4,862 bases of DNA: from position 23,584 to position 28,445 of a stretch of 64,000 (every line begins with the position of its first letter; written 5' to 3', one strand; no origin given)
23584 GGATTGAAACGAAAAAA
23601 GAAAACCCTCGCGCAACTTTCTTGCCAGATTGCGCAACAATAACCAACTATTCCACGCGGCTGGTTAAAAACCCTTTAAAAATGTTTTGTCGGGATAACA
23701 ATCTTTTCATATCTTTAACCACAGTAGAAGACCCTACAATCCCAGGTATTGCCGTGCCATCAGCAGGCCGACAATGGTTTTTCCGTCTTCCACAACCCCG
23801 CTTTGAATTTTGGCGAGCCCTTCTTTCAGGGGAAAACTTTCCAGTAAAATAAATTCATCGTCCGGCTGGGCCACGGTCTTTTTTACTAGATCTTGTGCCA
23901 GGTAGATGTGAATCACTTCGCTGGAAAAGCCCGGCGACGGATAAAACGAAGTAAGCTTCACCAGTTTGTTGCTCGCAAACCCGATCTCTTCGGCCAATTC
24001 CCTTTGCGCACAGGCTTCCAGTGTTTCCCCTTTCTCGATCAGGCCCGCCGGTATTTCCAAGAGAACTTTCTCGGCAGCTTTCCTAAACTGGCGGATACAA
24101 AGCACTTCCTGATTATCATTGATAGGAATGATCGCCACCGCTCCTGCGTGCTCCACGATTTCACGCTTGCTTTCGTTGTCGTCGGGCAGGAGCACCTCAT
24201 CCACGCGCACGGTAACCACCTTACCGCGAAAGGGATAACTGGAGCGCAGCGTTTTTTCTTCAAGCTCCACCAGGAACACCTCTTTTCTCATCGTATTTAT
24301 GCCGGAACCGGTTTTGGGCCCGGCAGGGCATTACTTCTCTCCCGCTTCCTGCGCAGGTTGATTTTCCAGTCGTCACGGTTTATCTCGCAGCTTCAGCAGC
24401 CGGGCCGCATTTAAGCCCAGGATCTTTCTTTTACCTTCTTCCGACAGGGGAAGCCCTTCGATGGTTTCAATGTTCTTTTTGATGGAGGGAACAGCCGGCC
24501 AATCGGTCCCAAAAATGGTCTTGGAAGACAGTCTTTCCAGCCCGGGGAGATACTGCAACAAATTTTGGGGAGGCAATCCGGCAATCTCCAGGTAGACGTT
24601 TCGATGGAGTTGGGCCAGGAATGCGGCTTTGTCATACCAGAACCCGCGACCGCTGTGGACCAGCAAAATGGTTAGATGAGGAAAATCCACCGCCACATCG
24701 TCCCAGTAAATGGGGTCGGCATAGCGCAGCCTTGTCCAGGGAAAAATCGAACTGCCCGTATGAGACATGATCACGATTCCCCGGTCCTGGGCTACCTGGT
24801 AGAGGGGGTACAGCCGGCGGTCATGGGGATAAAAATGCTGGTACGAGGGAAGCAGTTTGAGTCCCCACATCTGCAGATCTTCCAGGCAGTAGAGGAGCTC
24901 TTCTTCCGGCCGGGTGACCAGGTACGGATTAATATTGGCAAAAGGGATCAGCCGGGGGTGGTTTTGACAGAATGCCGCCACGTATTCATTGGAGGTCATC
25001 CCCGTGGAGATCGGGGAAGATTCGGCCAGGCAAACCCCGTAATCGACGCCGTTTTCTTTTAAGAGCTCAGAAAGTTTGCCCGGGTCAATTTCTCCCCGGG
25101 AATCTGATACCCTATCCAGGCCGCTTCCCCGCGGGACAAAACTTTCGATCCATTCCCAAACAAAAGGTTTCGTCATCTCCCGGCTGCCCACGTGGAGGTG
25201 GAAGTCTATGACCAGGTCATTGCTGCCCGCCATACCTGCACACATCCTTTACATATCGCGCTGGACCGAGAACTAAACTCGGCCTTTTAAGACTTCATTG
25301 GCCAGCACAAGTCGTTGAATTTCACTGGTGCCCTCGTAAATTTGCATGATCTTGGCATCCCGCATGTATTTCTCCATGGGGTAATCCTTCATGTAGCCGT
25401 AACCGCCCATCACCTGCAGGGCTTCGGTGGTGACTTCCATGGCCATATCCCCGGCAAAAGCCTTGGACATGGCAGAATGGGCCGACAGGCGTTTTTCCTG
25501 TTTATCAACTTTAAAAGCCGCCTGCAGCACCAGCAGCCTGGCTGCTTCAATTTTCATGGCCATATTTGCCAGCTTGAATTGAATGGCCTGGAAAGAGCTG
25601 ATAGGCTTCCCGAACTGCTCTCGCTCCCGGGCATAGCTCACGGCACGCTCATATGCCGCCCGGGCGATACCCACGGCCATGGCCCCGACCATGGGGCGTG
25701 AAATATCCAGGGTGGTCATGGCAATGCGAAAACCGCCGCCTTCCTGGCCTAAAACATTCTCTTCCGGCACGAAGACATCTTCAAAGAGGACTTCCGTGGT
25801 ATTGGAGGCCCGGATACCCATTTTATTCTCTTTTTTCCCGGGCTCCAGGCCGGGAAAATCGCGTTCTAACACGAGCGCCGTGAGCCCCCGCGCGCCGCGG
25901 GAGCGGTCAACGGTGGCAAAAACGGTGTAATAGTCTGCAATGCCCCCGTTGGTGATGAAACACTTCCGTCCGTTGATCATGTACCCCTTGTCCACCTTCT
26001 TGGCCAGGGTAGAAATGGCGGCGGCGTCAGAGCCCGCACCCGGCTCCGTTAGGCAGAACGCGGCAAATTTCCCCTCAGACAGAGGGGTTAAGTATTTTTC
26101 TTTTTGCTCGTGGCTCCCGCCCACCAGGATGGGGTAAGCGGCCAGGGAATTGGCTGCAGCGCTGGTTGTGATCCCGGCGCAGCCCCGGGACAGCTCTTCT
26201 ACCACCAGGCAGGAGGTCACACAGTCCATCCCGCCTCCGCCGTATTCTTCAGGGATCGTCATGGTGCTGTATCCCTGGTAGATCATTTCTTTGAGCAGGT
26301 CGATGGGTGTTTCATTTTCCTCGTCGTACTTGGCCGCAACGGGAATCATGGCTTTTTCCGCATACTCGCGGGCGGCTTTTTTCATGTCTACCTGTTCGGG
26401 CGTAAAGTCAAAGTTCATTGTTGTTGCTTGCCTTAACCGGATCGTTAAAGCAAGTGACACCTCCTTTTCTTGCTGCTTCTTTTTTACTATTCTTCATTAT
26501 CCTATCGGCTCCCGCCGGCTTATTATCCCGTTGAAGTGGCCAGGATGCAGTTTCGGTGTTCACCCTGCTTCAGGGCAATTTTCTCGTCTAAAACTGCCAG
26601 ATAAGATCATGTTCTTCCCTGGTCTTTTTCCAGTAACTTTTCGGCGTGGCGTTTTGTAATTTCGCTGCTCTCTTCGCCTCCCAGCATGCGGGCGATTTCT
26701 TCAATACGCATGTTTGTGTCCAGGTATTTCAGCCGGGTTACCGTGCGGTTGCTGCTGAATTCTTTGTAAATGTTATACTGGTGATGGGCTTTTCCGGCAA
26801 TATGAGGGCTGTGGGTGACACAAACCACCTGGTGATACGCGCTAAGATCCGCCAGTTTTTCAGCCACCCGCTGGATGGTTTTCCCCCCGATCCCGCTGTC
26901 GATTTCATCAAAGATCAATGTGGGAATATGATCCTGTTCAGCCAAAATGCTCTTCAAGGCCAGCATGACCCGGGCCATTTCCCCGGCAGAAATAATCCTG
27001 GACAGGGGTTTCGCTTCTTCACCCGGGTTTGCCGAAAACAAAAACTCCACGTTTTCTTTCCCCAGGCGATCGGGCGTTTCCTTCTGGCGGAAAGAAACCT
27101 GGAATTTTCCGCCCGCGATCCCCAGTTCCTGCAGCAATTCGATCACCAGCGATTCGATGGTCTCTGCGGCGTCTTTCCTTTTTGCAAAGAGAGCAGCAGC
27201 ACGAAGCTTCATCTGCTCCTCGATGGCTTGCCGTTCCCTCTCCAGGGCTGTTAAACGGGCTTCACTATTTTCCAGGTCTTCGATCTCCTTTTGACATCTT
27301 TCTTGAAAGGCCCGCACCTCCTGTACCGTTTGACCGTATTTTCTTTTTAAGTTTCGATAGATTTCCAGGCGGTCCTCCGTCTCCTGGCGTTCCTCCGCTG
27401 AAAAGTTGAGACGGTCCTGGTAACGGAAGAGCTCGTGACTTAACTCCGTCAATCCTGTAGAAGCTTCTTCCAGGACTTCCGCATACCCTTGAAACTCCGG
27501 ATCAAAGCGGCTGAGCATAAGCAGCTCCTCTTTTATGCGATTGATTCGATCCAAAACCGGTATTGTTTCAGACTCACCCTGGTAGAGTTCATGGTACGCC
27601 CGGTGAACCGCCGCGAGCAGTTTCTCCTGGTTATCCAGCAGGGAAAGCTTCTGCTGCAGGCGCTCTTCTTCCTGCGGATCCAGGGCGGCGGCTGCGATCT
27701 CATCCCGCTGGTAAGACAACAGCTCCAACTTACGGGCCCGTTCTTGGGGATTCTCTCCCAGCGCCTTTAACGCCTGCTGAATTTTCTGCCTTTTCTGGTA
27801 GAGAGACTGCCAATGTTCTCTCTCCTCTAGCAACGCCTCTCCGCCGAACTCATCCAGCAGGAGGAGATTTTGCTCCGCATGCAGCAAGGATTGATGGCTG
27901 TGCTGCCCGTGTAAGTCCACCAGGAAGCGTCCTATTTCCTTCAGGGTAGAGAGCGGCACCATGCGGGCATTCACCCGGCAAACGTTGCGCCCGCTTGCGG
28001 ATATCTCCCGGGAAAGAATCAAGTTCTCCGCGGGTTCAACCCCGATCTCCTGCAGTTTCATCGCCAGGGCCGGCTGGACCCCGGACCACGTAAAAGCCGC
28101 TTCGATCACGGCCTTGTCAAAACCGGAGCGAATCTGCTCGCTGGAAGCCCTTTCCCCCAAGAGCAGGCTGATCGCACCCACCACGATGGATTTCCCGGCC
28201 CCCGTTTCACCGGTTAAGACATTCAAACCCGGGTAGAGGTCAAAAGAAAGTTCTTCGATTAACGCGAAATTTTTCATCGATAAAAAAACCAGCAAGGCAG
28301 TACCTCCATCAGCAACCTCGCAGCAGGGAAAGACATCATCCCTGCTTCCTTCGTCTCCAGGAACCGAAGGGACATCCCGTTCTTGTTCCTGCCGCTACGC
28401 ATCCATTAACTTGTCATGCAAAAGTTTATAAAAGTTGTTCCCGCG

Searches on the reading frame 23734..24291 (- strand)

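Call 32: search_protein_families(library=pfam, proteins=[window:23734-24291:-], max_evalue=0.00001)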
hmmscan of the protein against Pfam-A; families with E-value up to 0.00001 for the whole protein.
window:23734-24291:- (185 aa): 1 family
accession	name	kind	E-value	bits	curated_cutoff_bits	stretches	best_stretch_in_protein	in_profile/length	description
PF00293.34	NUDIX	-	1.4e-20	74.1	21.1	1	49-158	3-118/134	NUDIX domain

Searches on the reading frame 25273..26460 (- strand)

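Call 32: search_protein_families(library=pfam, proteins=[window:25273-26460:-], max_evalue=0.00001)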
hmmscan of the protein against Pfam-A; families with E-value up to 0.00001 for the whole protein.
window:25273-26460:- (395 aa): 5 families
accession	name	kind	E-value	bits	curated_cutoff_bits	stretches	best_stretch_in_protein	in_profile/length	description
PF00441.29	Acyl-CoA_dh_1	-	2.8e-53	180.5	22.4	1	241-390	1-149/150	Acyl-CoA dehydrogenase, C-terminal domain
PF02771.21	Acyl-CoA_dh_N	-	1.5e-32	112.8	22.9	1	20-130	1-112/113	Acyl-CoA dehydrogenase, N-terminal domain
PF08028.16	Acyl-CoA_dh_2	-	2.3e-29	102.8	22.7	1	257-379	2-133/134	Acyl-CoA dehydrogenase, C-terminal domain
PF02770.24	Acyl-CoA_dh_M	-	2.5e-25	88.9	33.3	1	134-229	1-97/97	Acyl-CoA dehydrogenase, middle domain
PF22924.1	ACOX_C_alpha1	-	1.7e-06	28.4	27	1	276-381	51-159/169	Acyl-CoA oxidase, C-alpha1 domain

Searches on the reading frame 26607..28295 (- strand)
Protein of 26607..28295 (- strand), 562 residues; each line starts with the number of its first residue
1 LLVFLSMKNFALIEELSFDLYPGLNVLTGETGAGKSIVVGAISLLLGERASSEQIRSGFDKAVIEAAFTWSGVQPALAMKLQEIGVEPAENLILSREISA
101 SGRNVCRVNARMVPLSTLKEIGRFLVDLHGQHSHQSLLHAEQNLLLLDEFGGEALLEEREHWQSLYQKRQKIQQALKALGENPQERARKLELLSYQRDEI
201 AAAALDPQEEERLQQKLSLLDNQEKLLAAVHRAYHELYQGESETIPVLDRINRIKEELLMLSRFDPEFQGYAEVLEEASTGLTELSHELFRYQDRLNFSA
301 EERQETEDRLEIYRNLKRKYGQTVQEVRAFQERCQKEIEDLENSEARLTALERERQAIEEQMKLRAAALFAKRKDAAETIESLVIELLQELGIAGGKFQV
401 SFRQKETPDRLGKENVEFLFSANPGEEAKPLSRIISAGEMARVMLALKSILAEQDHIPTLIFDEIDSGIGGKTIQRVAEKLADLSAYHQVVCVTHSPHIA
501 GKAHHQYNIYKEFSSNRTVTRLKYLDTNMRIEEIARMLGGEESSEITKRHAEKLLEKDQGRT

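Call 30: search_protein_families(library=pfam, proteins=[window:26607-28295:-], max_evalue=0.00001)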
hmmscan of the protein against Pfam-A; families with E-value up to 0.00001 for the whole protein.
window:26607-28295:- (562 aa): 3 families
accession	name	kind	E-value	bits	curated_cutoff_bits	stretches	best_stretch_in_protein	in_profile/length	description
PF02463.25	SMC_N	-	3.7e-18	66.2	40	1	6-512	6-214/220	RecF/RecN/SMC N terminal domain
PF13476.12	AAA_23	-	1.9e-10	42.2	27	1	5-219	2-195/201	AAA domain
PF13304.12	AAA_21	-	2.1e-07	31.7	27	0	445-499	246-302/304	AAA domain, putative AbiEii toxin, Type IV TA system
